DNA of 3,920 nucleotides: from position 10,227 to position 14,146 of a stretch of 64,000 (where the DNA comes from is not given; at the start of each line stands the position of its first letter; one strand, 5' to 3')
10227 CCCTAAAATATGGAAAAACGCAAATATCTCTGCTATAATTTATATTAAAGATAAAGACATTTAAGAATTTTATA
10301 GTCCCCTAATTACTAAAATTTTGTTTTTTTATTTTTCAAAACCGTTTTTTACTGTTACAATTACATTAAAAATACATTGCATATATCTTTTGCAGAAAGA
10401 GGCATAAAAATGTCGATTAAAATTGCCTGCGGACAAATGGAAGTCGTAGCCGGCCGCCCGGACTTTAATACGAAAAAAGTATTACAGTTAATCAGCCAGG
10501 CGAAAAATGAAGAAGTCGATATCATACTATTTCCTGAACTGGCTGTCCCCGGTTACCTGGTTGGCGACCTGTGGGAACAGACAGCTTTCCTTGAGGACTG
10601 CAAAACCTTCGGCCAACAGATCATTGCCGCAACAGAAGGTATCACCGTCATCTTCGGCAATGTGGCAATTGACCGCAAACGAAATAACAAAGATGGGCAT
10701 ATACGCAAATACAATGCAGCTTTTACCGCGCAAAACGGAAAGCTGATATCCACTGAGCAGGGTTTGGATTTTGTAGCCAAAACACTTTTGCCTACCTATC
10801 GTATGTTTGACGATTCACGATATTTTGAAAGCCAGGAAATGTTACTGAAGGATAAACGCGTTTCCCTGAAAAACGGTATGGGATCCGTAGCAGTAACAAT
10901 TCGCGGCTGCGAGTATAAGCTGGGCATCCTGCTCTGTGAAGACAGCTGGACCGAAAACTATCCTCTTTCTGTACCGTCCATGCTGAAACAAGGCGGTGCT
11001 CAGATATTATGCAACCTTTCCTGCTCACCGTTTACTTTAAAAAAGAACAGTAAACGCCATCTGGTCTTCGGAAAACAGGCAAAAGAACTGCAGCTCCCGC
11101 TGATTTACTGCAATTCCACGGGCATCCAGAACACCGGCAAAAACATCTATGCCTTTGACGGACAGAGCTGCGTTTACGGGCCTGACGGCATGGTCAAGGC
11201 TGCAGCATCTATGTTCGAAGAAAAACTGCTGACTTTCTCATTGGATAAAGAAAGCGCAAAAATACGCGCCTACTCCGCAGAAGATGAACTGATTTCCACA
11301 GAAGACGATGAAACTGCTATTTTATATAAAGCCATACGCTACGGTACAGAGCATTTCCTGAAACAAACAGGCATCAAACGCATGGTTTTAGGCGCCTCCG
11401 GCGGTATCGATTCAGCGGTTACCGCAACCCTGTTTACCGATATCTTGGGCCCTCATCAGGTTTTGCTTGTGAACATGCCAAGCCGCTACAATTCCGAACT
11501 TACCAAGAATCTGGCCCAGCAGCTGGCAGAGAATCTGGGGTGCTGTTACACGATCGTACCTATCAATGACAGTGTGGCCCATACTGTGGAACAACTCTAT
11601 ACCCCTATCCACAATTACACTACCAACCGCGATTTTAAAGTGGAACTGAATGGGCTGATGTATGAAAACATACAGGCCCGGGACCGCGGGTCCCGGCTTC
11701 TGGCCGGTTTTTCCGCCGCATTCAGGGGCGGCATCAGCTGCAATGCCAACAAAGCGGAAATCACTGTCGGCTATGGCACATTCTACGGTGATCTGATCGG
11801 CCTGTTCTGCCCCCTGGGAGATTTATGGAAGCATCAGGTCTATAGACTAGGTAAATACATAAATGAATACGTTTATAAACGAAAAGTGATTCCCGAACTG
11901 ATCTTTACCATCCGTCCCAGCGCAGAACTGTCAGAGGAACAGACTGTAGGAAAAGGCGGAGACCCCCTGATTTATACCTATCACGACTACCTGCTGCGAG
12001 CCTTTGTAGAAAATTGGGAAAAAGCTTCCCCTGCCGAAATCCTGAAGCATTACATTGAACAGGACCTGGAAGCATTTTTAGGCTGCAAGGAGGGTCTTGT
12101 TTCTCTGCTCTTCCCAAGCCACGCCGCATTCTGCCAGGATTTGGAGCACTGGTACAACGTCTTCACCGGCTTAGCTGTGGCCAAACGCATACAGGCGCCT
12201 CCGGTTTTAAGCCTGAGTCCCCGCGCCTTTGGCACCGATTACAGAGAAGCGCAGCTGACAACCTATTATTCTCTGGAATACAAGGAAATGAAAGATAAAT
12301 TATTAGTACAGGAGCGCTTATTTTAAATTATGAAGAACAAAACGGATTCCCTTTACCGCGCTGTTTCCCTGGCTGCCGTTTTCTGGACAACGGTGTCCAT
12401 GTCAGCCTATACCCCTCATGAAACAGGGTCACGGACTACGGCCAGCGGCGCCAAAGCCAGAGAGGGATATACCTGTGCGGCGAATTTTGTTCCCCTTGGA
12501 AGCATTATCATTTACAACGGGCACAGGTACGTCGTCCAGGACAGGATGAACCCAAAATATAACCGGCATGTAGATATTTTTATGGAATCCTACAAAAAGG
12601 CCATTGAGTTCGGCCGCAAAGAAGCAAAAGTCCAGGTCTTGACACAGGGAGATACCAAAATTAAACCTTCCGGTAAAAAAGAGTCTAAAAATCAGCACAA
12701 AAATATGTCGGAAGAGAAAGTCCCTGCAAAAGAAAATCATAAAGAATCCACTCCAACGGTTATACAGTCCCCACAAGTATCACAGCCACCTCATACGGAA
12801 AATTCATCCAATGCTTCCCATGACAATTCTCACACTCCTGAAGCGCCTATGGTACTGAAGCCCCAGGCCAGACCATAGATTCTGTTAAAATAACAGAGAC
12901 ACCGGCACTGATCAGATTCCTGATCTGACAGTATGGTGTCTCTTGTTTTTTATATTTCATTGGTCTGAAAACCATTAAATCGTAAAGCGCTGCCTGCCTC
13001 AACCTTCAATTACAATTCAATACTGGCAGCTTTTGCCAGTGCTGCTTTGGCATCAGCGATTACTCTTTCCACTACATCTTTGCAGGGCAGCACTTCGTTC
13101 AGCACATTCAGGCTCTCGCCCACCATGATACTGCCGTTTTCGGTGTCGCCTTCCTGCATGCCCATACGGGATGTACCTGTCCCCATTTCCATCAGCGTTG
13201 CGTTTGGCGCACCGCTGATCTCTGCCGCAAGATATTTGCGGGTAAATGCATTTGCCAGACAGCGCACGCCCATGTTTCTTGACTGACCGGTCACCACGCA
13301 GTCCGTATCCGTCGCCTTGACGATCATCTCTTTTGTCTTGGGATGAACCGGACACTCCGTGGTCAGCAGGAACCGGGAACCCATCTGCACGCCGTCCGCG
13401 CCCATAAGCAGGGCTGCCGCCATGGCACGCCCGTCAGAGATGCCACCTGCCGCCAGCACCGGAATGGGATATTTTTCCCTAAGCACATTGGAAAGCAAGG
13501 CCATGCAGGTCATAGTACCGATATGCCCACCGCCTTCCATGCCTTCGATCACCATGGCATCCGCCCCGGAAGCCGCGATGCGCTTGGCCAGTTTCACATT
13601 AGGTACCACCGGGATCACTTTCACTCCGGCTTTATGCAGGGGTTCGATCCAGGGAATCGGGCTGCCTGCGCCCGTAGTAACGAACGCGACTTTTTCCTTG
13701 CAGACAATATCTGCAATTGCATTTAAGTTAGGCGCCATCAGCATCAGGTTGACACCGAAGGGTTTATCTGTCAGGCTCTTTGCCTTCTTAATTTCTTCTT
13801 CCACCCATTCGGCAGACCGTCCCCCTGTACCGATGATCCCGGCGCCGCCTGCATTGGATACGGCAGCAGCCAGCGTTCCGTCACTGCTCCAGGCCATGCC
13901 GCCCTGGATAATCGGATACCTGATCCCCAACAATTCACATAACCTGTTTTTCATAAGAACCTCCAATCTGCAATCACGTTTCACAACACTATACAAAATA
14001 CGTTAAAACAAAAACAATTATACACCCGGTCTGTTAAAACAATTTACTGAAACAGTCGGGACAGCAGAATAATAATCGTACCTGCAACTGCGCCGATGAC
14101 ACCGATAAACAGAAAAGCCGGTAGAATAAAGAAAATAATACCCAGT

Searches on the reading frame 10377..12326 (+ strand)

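Call 48: search_protein_families(library=pfam, proteins=[window:10377-12326:+], max_evalue=0.00001)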
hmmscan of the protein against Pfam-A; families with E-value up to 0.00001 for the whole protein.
window:10377-12326:+ (649 aa): 2 families
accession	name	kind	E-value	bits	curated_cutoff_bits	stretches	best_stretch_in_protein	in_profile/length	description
PF02540.23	NAD_synthase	-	8.2e-38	130.3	21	1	324-557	9-216/242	NAD synthase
PF00795.27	CN_hydrolase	-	2.1e-25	90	23.2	1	15-293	1-250/256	Carbon-nitrogen hydrolase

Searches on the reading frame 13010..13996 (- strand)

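Call 48: search_protein_families(library=pfam, proteins=[window:13010-13996:-], max_evalue=0.00001)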
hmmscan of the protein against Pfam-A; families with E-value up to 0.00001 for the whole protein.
window:13010-13996:- (328 aa): 3 families
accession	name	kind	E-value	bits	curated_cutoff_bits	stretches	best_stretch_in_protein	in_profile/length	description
PF03060.21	NMO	-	7.2e-68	229.8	28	2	96-314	107-330/331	Nitronate monooxygenase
PF00478.31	IMPDH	-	9.9e-10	38.4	25.6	1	12-217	20-247/345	IMP dehydrogenase / GMP reductase domain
PF01645.23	Glu_synthase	-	5.9e-07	29.4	20.4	0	122-218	206-316/369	Conserved region in glutamate synthase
